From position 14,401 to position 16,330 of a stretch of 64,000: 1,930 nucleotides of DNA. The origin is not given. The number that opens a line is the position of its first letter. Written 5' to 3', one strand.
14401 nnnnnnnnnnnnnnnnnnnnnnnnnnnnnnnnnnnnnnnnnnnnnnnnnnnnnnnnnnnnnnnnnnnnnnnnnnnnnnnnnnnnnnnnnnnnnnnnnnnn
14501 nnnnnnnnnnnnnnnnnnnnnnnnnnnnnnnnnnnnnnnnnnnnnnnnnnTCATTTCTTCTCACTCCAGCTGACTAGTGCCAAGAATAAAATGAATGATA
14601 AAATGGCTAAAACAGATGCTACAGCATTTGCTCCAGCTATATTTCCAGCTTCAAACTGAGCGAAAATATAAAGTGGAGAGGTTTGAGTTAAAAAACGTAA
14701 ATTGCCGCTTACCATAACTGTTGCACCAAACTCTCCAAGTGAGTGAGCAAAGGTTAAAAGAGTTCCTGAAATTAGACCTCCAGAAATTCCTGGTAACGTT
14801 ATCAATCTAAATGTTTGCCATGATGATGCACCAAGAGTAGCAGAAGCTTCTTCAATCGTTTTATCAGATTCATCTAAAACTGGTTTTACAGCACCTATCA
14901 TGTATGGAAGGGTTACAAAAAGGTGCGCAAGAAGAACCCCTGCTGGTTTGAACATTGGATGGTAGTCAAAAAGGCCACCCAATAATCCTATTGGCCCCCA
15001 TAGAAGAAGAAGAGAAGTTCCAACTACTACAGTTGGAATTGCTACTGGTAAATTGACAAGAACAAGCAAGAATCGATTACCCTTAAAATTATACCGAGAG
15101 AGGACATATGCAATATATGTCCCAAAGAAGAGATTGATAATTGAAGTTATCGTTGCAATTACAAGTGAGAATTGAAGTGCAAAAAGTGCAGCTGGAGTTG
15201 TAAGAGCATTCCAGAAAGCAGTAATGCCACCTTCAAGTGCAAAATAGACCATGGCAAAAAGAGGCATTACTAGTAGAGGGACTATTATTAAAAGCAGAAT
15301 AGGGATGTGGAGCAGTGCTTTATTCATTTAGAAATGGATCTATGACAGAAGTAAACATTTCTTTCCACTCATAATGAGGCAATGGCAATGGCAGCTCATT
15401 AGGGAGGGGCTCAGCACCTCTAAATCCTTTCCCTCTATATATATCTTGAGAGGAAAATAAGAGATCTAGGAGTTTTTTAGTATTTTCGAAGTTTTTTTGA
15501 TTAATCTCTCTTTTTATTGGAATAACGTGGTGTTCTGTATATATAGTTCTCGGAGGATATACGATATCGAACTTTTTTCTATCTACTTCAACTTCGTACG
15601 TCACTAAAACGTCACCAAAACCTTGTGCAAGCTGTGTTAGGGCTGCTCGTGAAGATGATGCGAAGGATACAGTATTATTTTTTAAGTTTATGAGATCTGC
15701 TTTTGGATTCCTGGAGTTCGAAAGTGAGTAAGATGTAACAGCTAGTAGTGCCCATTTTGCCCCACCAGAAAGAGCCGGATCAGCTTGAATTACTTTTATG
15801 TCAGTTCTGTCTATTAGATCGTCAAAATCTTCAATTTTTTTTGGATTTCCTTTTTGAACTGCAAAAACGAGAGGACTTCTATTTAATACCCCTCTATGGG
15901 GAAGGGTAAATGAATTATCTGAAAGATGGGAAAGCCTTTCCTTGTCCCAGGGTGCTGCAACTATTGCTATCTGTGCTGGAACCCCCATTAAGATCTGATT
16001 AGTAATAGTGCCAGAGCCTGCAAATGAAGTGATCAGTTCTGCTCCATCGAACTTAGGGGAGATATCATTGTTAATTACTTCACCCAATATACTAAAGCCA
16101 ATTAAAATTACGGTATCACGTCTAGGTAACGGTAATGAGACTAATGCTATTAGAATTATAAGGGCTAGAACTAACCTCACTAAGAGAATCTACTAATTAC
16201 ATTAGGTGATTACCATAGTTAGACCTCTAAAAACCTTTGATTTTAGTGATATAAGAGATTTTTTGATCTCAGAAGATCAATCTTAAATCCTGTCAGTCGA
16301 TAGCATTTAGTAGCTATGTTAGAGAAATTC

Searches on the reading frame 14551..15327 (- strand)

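Call 26: search_protein_families(library=ncbifam, proteins=[window:14551-15327:-], max_evalue=0.00001)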
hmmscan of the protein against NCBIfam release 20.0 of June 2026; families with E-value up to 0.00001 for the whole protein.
window:14551-15327:- (258 aa): 33 families (the best 25 are shown)
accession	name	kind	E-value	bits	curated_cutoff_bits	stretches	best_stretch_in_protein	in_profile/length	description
TIGR00969.1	3a0106s02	subfamily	2.3e-65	220.7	240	1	8-249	20-264/272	sulfate ABC transporter permease subunit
TIGR02140.1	permease_CysW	equivalog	2e-59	201.2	329.1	1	8-249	6-250/261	sulfate ABC transporter permease subunit CysW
TIGR02139.1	permease_CysT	equivalog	2.4e-59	201.1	246.1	1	12-253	13-257/265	sulfate ABC transporter permease subunit CysT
TIGR01581.1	Mo_ABC_porter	hypoth_equivalog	2.3e-49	167.9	210.3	1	33-249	5-224/225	ABC transporter permease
TIGR02141.1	modB_ABC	equivalog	5.2e-47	160.2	182.6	1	53-255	2-206/208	molybdate ABC transporter permease subunit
NF008208.0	PRK10971.1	equivalog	9.1e-46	156.6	415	1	12-251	21-263/277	sulfate/thiosulfate ABC transporter permease CysT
NF008620.0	PRK11602.1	equivalog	2.2e-44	151.8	442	1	8-248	23-266/291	sulfate/thiosulfate ABC transporter permease CysW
NF006939.0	PRK09421.1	equivalog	5.7e-39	133.9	262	1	44-254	5-216/230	molybdate ABC transporter permease subunit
NF040839.1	tungstate_WtpB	equivalog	4.4e-38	131.3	340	1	11-251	9-244/251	tungstate ABC transporter permease WtpB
TIGR03262.1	PhnU2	equivalog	3.3e-27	95.3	593.25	1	9-247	10-248/546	putative 2-aminoethylphosphonate ABC transporter permease subunit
NF007047.0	PRK09500.1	equivalog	1.4e-21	77.3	326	1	5-250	17-247/257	spermidine/putrescine ABC transporter permease PotC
NF007889.0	PRK10592.1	equivalog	1.8e-21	77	476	1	5-254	22-261/281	putrescine ABC transporter permease PotI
NF038017.1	ABC_perm1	subfamily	1.5e-20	73.9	100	1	54-240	1-183/184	ABC transporter permease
TIGR03255.1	PhnV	equivalog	4.6e-20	72.4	358.7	1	31-253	48-263/270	2-aminoethylphosphonate ABC transport system, membrane component PhnV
NF011624.0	PRK15050.1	equivalog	1.2e-18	67.3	247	1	7-250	27-281/297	2-aminoethylphosphonate ABC transporter permease subunit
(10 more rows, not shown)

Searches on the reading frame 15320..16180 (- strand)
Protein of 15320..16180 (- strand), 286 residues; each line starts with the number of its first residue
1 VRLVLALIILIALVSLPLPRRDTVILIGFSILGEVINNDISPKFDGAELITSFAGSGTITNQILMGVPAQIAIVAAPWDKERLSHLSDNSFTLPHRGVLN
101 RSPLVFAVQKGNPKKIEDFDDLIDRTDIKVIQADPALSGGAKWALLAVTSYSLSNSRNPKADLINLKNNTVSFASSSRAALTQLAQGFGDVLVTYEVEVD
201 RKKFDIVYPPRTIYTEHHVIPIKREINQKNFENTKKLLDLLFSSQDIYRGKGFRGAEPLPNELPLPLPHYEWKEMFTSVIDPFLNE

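Call 26: search_protein_families(library=ncbifam, proteins=[window:15320-16180:-], max_evalue=0.00001)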
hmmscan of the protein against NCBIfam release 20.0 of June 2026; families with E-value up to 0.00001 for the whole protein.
window:15320-16180:- (286 aa): 3 families
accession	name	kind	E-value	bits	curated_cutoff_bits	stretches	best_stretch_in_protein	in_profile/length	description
TIGR00971.1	3a0106s03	subfamily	9.7e-23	80.9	155.5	1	51-245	48-258/315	sulfate ABC transporter substrate-binding protein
NF008022.0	PRK10752.1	subfamily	1.1e-21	77.6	288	1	51-244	59-268/329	sulfate ABC transporter substrate-binding protein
NF008106.0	PRK10852.1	subfamily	2e-17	63.2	308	1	53-245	66-275/338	thiosulfate ABC transporter substrate-binding protein CysP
